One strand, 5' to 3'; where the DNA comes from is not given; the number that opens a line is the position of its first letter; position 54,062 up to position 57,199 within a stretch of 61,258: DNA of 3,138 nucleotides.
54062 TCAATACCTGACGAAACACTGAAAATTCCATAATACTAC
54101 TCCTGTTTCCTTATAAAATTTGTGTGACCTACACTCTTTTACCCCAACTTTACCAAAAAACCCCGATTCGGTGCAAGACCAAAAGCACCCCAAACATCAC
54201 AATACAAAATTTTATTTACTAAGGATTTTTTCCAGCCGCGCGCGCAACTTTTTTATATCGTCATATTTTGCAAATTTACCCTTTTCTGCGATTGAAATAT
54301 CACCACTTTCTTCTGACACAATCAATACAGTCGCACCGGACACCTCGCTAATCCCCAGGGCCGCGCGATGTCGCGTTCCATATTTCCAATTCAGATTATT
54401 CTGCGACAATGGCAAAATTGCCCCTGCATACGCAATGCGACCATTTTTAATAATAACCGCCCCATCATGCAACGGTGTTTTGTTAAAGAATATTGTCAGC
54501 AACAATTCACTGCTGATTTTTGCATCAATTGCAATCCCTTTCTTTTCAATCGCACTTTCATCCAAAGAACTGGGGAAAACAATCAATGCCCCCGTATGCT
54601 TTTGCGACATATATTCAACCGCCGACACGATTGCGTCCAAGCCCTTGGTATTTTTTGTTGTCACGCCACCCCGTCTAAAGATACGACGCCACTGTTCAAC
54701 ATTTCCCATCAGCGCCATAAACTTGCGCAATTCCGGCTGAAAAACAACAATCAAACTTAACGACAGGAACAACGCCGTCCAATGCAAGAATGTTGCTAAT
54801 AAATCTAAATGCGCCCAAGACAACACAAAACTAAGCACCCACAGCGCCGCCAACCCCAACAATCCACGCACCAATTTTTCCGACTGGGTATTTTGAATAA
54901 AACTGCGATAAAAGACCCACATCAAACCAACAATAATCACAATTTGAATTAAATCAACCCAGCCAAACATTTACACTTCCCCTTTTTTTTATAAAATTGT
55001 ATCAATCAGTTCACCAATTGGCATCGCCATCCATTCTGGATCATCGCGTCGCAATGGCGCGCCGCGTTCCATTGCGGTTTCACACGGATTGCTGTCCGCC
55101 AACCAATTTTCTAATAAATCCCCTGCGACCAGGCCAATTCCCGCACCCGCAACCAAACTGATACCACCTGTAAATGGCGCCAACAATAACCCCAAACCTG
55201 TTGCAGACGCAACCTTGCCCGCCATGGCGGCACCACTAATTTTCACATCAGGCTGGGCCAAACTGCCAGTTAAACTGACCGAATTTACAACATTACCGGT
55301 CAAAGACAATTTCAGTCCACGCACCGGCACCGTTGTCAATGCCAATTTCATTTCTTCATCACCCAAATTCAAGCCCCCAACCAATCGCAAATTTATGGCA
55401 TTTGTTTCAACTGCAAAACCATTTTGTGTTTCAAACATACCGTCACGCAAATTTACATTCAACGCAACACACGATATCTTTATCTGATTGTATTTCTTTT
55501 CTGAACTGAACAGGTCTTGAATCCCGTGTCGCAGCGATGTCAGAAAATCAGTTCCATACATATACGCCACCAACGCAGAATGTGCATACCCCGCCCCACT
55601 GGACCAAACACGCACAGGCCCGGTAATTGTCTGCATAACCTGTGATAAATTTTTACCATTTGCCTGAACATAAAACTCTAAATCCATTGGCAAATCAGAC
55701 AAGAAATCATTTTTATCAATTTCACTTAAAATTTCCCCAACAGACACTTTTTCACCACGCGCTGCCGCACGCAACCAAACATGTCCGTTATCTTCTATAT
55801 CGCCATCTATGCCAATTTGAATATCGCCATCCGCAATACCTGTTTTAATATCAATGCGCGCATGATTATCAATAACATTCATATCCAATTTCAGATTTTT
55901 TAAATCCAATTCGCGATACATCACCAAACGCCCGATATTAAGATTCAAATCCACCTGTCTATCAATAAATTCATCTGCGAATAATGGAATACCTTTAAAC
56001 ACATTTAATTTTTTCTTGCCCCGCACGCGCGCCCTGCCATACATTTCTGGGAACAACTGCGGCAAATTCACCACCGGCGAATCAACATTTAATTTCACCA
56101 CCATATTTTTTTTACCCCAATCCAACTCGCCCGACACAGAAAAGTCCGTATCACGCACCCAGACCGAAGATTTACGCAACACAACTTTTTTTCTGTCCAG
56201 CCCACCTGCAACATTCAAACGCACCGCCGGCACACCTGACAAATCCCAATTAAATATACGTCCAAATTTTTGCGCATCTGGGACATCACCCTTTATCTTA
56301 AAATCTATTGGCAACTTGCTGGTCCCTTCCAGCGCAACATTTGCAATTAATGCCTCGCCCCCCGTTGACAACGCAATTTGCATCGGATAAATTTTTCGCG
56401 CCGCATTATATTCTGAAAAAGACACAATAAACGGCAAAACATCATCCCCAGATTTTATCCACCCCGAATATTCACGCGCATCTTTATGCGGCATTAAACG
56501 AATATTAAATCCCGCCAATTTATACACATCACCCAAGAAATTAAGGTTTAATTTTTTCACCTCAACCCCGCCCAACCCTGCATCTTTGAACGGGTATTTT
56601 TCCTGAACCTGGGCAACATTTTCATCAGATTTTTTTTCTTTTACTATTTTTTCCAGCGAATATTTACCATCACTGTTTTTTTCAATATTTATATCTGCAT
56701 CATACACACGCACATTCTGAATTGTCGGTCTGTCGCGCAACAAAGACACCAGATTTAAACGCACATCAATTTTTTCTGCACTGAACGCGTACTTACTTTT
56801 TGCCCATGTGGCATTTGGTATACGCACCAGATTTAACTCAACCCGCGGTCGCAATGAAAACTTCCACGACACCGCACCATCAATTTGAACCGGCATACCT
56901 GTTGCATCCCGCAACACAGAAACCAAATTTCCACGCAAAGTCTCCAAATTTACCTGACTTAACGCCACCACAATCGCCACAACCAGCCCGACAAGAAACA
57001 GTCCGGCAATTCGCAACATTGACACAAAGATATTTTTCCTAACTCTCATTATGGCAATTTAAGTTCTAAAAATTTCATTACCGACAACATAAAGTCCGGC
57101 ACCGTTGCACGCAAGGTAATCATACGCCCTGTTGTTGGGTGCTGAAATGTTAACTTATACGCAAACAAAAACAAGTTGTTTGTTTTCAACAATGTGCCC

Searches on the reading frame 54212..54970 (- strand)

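Call 78: search_protein_families(library=pfam, proteins=[window:54212-54970:-], max_evalue=0.0001)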
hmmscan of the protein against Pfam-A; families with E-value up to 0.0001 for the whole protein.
window:54212-54970:- (252 aa): 1 family
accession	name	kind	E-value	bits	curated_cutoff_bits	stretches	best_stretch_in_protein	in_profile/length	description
PF02457.21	DAC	-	1.4e-40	138.1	27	1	116-232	2-118/119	DisA bacterial checkpoint controller nucleotide-binding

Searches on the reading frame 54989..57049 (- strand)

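Call 78: search_protein_families(library=pfam, proteins=[window:54989-57049:-], max_evalue=0.0001)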
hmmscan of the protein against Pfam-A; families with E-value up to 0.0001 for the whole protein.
window:54989-57049:- (686 aa): 3 families
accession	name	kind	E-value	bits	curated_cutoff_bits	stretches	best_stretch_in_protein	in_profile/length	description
PF05170.20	AsmA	-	1.4e-23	84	29.8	1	11-152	4-147/607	AsmA family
PF13116.12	YhdP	-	2.1e-10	39.7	46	1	16-142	10-131/1224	YhdP protein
PF05359.17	DUF748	-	4e-09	35.5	50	1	11-149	14-145/1037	Domain of Unknown Function (DUF748)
